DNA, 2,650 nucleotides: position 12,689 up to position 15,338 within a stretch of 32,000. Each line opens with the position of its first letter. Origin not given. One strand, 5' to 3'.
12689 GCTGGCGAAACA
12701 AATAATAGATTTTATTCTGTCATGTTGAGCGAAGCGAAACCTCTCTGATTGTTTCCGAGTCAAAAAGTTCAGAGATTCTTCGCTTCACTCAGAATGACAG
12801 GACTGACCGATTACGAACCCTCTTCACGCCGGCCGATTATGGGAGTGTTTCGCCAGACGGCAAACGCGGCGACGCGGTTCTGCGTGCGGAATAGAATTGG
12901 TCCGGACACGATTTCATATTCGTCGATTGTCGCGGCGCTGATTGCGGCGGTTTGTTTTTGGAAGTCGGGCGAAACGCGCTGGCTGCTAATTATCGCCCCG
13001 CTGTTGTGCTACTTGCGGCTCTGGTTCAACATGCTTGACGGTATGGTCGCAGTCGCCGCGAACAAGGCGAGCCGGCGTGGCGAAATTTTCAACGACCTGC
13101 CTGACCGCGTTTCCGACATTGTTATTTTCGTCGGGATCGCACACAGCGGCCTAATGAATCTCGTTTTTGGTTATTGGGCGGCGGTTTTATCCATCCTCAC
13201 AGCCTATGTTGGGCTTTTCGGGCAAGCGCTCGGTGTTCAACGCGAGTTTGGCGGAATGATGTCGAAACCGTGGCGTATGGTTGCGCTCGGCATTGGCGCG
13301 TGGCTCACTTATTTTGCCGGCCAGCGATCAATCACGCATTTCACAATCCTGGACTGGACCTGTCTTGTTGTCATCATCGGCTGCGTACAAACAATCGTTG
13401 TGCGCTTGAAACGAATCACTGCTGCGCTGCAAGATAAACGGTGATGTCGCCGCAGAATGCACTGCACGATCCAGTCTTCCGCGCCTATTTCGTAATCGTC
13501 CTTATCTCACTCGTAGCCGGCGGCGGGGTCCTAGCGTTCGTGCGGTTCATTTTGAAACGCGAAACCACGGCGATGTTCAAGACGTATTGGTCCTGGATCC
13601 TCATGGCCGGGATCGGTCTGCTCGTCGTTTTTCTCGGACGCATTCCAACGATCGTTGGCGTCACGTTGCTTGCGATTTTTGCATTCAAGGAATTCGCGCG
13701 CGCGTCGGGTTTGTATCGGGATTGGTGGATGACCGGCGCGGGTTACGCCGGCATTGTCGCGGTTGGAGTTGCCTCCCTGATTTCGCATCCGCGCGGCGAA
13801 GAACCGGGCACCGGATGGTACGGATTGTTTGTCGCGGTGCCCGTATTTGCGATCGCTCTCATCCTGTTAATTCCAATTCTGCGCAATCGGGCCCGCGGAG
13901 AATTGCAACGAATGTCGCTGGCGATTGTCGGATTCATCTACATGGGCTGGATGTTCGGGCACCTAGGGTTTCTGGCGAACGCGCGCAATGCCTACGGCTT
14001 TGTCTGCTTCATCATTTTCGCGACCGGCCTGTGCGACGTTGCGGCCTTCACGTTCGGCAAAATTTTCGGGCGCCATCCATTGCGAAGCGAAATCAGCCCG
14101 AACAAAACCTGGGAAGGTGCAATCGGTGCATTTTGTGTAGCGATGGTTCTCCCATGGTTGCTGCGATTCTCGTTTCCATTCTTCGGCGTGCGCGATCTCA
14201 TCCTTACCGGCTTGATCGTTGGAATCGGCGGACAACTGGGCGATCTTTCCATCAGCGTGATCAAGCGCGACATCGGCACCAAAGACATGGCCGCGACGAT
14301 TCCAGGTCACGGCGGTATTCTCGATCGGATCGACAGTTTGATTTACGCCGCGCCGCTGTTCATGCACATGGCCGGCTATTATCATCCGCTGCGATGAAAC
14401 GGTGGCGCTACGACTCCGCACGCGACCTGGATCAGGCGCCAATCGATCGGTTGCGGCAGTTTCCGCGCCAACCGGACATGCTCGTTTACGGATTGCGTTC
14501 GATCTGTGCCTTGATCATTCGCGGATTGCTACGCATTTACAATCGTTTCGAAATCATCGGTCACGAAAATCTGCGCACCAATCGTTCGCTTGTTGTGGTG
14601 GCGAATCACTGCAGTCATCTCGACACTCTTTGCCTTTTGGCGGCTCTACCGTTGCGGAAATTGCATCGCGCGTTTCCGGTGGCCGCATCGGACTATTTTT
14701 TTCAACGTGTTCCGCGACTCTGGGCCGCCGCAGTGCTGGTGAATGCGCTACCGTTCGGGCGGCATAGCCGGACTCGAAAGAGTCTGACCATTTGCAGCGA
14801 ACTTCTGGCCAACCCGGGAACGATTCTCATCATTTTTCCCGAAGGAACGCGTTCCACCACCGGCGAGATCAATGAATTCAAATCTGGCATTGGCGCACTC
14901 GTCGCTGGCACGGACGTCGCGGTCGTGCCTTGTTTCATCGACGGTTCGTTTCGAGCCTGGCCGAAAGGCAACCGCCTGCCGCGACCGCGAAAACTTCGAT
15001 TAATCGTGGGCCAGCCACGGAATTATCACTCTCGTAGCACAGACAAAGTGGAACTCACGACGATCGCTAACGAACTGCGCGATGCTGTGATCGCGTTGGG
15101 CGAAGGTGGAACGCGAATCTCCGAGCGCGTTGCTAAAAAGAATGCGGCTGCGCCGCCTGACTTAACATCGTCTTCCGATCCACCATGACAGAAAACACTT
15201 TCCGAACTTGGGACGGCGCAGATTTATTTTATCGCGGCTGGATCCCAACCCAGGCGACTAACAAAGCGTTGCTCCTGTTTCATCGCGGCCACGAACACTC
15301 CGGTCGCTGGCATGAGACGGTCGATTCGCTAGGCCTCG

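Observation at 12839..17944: Six translationally coupled membrane-lipid genes that look like a self-contained, uncharacterised phospholipid pathway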

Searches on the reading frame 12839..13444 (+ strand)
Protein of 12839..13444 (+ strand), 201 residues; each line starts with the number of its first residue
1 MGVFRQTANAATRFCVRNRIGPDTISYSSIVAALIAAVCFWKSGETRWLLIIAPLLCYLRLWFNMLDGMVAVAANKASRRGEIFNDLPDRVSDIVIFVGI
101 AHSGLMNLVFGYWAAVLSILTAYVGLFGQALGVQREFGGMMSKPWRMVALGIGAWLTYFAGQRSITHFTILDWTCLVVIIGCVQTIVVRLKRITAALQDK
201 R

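Call 4: search_protein_families(library=pfam, proteins=[window:12839-13444:+], max_evalue=0.01)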
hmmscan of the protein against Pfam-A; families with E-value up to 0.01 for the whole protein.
window:12839-13444:+ (201 aa): 1 family
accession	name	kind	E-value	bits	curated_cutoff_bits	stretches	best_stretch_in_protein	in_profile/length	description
PF01066.26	CDP-OH_P_transf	-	0.00017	22.5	22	1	22-167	4-138/152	CDP-alcohol phosphatidyltransferase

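Call 5: search_protein_families(library=ncbifam, proteins=[window:12839-13444:+], max_evalue=0.01)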
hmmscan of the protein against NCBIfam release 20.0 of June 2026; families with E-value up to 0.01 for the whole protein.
window:12839-13444:+ (201 aa): 5 families
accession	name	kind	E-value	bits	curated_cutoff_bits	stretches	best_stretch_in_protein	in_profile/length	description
NF040950.1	archin_ph_syn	equivalog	3.4e-21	76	180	1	8-194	12-188/191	archaetidylinositol phosphate synthase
NF045883.1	PIPSynth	equivalog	6.6e-14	52.1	170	1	8-195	11-194/197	phosphatidylinositol phosphate synthase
NF052561.1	PIPSynBT1523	equivalog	2.4e-12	47.1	350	1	11-190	16-208/232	hypothetical protein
TIGR00473.1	pssA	equivalog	0.00041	20.5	107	1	51-128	21-93/153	CDP-diacylglycerol--serine O-phosphatidyltransferase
NF041135.1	IPPtranDIPPsyn_Thcocales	equivalog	0.0055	15.7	580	1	16-122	246-346/419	bifunctional L-myo-inositol-1-phosphate cytidylyltransferase/CDP-L-myo-inositol myo-inositolphosphotransferase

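Call 17: search_solved_structures(query=window:12839-13444:+, max_evalue=0.1, show_alignments=2)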
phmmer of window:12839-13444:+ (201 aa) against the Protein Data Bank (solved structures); distinct sequences matched with E-value up to 0.1: 3.
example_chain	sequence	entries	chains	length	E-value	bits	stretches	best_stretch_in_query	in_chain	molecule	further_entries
6h53_A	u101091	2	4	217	0.00024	24.4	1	9-185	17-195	CDP-diacylglycerol--inositol 3-phosphatidyltransferase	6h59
6h5a_A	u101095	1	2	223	0.00026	24.3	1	9-185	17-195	CDP-diacylglycerol--inositol 3-phosphatidyltransferase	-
6wm5_A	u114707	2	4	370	0.0011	22.2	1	12-160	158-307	AfCTD-Phosphatidylinositol-phosphate synthase (PIPS) fusion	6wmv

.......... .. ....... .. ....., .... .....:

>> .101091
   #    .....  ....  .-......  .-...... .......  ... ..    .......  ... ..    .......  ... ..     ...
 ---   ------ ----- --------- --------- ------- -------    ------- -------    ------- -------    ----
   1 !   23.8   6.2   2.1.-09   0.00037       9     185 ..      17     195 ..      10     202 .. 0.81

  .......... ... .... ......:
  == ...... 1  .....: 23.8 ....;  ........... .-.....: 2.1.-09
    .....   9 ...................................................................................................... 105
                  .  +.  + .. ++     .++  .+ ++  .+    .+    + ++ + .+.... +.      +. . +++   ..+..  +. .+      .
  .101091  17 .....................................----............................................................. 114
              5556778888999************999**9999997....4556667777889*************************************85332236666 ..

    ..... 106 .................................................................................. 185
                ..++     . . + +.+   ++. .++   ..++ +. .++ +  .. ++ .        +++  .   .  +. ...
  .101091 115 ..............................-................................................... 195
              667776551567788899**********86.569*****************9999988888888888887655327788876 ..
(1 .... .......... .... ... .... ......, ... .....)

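Call 54: search_protein_representatives(protein=window:12839-13444:+)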
Query: 201 residues. Proteins with E-value up to 0.001 (for the whole library): 2017; up to 1e-10: 865; up to 1e-30: 43. The best 150 are listed.
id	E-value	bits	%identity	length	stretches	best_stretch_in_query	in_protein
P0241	3.0e-70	252.6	62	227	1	3-200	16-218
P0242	6.1e-68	245.1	61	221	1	3-198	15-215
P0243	1.7e-62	227.3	58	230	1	3-198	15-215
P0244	9.1e-58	211.9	66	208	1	7-157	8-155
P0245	9.0e-57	208.6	82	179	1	2-116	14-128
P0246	3.3e-56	206.8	69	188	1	65-199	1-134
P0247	2.0e-52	194.4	56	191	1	3-158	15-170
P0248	2.8e-52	193.9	66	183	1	56-191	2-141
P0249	6.5e-52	192.8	67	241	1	18-154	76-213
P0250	1.7e-51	191.4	68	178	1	20-145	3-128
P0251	7.2e-51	189.4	64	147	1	65-200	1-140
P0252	7.9e-50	186.0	51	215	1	3-198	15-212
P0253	2.6e-49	184.3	69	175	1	29-145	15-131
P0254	1.3e-48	182.0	73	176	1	47-159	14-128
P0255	5.4e-48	180.0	71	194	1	3-123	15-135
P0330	1.5e-23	100.2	34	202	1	4-201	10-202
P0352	1.3e-22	97.1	28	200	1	4-189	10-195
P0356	1.7e-22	96.8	35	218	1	7-198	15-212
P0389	3.3e-21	92.5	31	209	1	9-190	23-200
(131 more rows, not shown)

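Call 88: find_encoding_contigs(protein=P0352, flank=6000, max_places=4)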
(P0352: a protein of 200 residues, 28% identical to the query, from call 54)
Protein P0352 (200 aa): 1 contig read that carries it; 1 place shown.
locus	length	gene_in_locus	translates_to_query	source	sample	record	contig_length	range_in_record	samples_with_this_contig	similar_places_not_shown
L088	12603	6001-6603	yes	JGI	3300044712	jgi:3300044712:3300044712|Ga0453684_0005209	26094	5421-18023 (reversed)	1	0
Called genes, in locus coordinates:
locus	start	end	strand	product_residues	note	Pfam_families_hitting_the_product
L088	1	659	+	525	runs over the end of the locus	PF13600:DUF4140, PF13598:DUF4139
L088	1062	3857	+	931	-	PF00139:Lectin_legB, PF18483:Lectin_L-type_dom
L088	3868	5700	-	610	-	PF00989:PAS (faint), PF08448:PAS_4 (faint), PF13188:PAS_8 (weak), PF00158:Sigma54_activat, PF14532:Sigma54_activ_2, PF07728:AAA_5, PF25601:AAA_lid_14, PF02954:HTH_8, +2 more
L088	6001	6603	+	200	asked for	PF01066:CDP-OH_P_transf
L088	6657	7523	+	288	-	PF01148:CTP_transf_1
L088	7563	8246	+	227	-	PF01553:Acyltransferase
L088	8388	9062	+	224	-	-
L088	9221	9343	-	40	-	PF02518:HATPase_c (weak)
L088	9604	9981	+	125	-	PF00085:Thioredoxin, PF13098:Thioredoxin_2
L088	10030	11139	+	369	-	PF03595:SLAC1 (weak)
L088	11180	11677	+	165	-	PF12801:Fer4_5, PF13187:Fer4_9 (weak)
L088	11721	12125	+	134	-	PF00085:Thioredoxin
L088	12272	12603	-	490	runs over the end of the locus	PF13620:CarboxypepD_reg (faint), PF13715:CarbopepD_reg_2 (faint)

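Call 89: find_encoding_contigs(protein=P0330, flank=6000, max_places=3)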
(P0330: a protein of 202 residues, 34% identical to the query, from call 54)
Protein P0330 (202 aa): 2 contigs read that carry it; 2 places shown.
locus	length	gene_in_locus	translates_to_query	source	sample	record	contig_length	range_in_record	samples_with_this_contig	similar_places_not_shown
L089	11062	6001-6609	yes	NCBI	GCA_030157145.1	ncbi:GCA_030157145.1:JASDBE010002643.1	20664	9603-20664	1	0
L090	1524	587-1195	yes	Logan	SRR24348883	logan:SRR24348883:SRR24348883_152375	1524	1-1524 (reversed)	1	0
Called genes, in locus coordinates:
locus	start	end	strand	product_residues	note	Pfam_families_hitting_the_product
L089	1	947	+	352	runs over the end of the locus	PF01546:Peptidase_M20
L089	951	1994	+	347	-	PF01118:Semialdhyde_dh, PF22698:Semialdhyde_dhC_1, PF02774:Semialdhyde_dhC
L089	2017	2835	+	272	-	PF00696:AA_kinase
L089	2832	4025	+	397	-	PF00202:Aminotran_3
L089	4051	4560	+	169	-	PF10648:Gmad2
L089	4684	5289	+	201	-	-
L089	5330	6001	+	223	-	PF01553:Acyltransferase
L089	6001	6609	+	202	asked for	-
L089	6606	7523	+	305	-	PF01148:CTP_transf_1, PF01864:CarS-like (weak)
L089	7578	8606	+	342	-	PF02129:Peptidase_S15, PF05448:AXE1 (faint), PF01738:DLH (weak), PF20434:BD-FAE (faint), PF00561:Abhydrolase_1, PF12146:Hydrolase_4, PF00326:Peptidase_S9, PF07859:Abhydrolase_3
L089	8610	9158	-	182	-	PF02517:Rce1-like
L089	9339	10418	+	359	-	PF00180:Iso_dh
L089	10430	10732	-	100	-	-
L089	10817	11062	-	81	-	?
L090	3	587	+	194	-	?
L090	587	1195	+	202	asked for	-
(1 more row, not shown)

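Call 90: find_encoding_contigs(protein=P0389, flank=6000, max_places=3)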
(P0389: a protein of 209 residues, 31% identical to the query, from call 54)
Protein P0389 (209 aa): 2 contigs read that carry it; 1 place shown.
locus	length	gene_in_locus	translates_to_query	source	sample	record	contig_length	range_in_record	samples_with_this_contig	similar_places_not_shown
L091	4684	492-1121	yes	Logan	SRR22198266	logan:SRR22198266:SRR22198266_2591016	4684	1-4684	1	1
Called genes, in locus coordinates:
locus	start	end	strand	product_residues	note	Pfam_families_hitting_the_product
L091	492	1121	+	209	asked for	-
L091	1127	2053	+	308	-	PF01148:CTP_transf_1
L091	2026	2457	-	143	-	-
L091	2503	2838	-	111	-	PF01648:ACPS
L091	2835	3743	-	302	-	PF01553:Acyltransferase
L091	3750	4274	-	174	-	PF02224:Cytidylate_kin (faint), PF13207:AAA_17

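Call 91: find_encoding_contigs(protein=P0356, flank=6000, max_places=3)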
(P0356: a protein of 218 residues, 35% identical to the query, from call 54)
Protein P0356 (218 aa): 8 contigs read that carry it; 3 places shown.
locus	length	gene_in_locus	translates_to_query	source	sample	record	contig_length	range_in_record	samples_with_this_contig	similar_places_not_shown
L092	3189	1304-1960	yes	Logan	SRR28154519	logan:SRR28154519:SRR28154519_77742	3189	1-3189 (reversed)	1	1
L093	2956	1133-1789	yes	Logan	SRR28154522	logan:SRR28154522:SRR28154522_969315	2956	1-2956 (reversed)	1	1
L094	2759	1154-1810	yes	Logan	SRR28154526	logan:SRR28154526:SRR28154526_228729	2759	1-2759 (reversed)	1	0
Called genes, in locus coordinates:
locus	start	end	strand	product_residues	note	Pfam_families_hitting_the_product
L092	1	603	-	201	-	?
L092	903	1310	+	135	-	-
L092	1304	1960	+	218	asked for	PF01066:CDP-OH_P_transf (weak)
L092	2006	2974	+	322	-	PF01148:CTP_transf_1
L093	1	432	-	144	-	?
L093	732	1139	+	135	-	-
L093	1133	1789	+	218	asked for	PF01066:CDP-OH_P_transf (weak)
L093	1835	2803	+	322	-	PF01148:CTP_transf_1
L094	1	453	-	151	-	?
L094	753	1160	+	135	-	-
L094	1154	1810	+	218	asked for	PF01066:CDP-OH_P_transf (weak)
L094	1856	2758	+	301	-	?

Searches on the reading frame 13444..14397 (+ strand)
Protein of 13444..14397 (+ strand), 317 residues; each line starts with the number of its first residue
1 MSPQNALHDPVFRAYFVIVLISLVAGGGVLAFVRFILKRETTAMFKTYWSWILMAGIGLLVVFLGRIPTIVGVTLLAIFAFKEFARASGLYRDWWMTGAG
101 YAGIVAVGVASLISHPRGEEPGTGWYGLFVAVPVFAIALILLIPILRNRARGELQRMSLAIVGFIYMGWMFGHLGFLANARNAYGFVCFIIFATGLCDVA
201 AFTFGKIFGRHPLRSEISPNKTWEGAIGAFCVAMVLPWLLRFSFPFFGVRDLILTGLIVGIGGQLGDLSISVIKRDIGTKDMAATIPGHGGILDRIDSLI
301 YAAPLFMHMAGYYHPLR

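Call 4: search_protein_families(library=pfam, proteins=[window:13444-14397:+], max_evalue=0.01)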
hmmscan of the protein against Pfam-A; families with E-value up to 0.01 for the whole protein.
window:13444-14397:+ (317 aa): 1 family
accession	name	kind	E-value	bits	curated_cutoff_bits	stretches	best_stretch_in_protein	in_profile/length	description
PF01148.25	CTP_transf_1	-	4e-51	174.8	24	1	49-310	5-261/264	Cytidylyltransferase family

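Call 5: search_protein_families(library=ncbifam, proteins=[window:13444-14397:+], max_evalue=0.01)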
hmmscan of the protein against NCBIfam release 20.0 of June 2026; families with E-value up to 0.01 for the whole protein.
window:13444-14397:+ (317 aa): 2 families
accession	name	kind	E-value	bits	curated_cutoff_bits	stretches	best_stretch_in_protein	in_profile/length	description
NF008635.0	PRK11624.1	equivalog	4.9e-27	95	385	1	159-307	126-275/285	phosphatidate cytidylyltransferase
NF003114.0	PRK04032.1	equivalog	0.00045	20.1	148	1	219-307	48-133/172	CDP-2,3-bis-(O-geranylgeranyl)-sn-glycerol synthase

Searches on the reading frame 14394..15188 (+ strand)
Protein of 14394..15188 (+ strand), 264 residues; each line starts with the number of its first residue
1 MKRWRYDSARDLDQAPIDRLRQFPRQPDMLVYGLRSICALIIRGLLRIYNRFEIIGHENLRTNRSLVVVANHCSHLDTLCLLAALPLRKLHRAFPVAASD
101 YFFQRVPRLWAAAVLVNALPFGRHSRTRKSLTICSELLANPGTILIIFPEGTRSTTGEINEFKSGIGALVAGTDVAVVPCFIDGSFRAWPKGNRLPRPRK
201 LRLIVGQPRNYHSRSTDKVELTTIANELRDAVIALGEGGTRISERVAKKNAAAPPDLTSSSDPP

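Call 4: search_protein_families(library=pfam, proteins=[window:14394-15188:+], max_evalue=0.01)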
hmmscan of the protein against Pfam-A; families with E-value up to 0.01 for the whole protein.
window:14394-15188:+ (264 aa): 1 family
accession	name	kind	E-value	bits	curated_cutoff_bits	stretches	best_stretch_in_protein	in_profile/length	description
PF01553.26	Acyltransferase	-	1.2e-21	77.4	23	1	52-182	2-131/132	Acyltransferase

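Call 5: search_protein_families(library=ncbifam, proteins=[window:14394-15188:+], max_evalue=0.01)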
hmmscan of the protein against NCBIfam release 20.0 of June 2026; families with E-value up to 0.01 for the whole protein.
window:14394-15188:+ (264 aa): 9 families
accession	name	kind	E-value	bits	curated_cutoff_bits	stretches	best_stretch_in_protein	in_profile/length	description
NF006386.0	PRK08633.1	equivalog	4.8e-18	64.3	1221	1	38-185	415-554/1147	acyl-[ACP]--phospholipid O-acyltransferase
TIGR00530.1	AGP_acyltrn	subfamily_domain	2.4e-13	50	102.95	1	53-181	5-128/130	1-acylglycerol-3-phosphate O-acyltransferase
NF005291.0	PRK06814.1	equivalog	9.7e-10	37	1349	1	41-185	430-566/1140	acyl-[ACP]--phospholipid O-acyltransferase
NF005959.0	PRK08043.1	equivalog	1.2e-08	33.7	886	1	41-185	5-140/719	bifunctional acyl-ACP--phospholipid O-acyltransferase/long-chain-fatty-acid--ACP ligase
NF052553.1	LyOrLpactfOlsABRUA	equivalog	2.2e-05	23.7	300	1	52-167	53-162/263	lyso-ornithine lipid O-acyltransferase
NF010621.0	PRK14014.1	domain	0.00017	20.8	186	0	50-85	73-108/301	acetyltransferase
NF052615.1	orn_lipid_OlsF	equivalog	0.00038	19.1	620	1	57-184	73-198/570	bifunctional ornithine lipid synthase OlsF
NF058536.1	LPAAT_acyl_YihG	equivalog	0.0015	17.8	260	0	50-85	68-103/290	1-acylglycerol-3-phosphate O-acyltransferase, YihG family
NF052552.1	LyOrLpactfOlsARHOCB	equivalog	0.0087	15.1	300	0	64-165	86-179/271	lyso-ornithine lipid O-acyltransferase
